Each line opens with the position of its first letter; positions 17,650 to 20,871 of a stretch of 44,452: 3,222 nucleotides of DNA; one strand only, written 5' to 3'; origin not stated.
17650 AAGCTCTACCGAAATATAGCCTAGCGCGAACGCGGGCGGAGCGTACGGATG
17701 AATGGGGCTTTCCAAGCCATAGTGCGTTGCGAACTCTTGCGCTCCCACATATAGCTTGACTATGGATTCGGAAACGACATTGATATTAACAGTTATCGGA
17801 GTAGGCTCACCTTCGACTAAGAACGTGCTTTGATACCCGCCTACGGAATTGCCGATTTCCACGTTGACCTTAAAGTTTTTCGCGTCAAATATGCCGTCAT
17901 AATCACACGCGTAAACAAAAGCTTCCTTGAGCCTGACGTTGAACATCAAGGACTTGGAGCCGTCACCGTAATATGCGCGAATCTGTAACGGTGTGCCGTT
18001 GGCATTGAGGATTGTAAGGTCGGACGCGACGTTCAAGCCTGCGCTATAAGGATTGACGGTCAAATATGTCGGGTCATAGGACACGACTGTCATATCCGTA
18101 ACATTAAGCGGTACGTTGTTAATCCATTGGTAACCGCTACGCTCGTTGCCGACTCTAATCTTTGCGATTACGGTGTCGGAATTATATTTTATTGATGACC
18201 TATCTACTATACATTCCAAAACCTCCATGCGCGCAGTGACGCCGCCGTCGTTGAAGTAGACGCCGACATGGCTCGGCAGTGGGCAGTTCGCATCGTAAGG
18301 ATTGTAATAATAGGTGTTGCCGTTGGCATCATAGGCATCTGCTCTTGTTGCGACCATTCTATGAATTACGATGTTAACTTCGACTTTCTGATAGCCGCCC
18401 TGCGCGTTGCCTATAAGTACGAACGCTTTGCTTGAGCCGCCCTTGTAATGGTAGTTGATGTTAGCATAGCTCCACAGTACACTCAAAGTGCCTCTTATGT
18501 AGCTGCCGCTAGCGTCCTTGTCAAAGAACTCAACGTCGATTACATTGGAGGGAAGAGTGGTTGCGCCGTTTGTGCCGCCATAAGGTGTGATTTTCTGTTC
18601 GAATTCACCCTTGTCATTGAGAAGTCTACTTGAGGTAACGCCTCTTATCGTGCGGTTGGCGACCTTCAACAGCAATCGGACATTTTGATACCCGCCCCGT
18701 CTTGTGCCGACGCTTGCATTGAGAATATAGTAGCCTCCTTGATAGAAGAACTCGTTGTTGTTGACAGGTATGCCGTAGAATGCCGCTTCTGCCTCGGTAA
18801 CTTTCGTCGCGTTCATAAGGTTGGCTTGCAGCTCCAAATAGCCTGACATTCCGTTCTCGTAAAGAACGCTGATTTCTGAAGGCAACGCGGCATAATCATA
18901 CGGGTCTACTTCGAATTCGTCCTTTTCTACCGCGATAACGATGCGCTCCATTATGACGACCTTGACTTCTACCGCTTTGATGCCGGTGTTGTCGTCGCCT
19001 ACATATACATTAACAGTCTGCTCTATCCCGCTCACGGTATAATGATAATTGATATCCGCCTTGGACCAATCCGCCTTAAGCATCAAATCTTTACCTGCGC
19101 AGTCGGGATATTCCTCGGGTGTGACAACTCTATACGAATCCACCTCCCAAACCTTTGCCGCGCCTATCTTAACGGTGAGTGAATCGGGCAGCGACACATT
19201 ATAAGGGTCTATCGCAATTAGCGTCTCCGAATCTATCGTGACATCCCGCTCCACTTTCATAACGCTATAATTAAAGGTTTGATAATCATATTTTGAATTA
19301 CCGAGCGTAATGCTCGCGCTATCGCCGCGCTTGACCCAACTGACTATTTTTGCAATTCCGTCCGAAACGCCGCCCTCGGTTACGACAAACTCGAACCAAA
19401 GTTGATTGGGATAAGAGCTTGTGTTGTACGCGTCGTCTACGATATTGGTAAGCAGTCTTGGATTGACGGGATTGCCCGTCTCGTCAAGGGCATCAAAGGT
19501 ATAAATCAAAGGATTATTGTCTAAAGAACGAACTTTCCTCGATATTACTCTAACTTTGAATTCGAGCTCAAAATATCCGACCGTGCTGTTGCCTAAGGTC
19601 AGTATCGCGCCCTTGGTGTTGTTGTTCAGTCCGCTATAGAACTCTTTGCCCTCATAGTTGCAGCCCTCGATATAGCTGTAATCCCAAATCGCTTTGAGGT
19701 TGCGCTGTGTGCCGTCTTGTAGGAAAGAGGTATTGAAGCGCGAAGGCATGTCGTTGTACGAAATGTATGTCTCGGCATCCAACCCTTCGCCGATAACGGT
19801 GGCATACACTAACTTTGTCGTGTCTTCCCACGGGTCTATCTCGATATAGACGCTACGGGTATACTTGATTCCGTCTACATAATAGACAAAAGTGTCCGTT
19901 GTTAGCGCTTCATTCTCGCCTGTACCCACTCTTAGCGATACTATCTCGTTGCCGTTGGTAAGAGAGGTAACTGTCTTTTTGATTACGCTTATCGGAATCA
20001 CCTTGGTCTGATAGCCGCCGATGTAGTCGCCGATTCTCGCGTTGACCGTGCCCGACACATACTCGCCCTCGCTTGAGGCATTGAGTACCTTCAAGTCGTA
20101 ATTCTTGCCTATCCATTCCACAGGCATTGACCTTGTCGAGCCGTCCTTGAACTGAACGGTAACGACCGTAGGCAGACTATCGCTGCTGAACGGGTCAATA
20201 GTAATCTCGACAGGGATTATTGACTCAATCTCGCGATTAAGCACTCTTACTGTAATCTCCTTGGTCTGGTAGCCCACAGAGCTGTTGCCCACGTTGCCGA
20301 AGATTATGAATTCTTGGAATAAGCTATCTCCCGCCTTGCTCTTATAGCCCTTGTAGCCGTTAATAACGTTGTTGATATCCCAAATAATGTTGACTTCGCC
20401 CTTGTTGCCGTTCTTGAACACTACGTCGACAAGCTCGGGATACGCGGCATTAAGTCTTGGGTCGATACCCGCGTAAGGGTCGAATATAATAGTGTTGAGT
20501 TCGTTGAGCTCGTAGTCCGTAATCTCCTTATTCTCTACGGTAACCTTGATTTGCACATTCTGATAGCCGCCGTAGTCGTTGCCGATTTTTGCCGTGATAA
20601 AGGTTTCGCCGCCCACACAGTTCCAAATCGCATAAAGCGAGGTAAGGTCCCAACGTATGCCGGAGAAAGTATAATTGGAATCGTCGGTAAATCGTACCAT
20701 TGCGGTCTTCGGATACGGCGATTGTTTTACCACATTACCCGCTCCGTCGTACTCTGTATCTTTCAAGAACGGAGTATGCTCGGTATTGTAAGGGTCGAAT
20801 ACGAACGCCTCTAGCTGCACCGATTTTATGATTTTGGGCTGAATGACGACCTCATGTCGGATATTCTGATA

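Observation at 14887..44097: Uninterrupted 29.2-kb gene encoding a 9,736-aa predicted lipoprotein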

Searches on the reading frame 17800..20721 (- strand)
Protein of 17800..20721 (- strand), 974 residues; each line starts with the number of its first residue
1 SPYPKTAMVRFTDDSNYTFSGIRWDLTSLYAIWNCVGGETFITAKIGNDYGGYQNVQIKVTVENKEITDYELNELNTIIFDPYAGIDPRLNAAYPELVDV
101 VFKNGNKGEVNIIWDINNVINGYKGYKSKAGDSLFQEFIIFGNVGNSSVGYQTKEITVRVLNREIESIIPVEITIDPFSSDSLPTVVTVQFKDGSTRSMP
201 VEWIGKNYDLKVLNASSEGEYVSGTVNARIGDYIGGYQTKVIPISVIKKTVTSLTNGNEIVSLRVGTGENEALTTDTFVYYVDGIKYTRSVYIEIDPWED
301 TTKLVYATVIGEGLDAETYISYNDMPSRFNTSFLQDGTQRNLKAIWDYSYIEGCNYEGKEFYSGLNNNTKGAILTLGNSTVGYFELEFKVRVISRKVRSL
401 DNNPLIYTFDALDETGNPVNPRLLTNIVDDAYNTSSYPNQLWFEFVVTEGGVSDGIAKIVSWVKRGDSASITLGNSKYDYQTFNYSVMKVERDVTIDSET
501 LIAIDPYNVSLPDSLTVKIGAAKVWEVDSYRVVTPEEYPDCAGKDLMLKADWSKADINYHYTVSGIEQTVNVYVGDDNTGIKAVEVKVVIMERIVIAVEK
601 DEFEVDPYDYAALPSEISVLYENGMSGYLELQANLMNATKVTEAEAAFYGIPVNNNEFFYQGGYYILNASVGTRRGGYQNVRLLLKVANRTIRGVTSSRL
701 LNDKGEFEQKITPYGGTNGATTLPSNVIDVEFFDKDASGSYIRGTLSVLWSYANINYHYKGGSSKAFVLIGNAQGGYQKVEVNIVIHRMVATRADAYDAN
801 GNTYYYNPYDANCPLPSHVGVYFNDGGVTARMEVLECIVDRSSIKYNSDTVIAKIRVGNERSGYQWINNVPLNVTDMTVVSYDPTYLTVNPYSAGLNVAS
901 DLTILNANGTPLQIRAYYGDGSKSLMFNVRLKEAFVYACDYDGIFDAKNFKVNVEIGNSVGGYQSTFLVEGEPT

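Call 10: search_protein_families(library=pfam, proteins=[window:17800-20721:-], max_evalue=1)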
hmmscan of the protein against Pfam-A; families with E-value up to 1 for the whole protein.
window:17800-20721:- (974 aa): 2 families
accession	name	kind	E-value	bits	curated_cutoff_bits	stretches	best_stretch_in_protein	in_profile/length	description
PF07532.17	Big_4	-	9.3e-16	57.6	22.1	2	170-210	3-44/59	Bacterial Ig-like domain (group 4)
PF23646.1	IgD2_Trs65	-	0.19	12.5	27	1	127-212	26-113/129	TRAPP trafficking subunit Trs65 IgD2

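Call 11: search_protein_families(library=ncbifam, proteins=[window:17800-20721:-], max_evalue=1)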
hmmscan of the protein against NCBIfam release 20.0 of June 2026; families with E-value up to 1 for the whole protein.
window:17800-20721:- (974 aa): 1 family
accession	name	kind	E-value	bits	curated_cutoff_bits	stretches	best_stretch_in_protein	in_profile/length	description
NF053582.1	motif_MiiA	domain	0.31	10.8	24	1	187-200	9-22/27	MiiA motif-containing surface protein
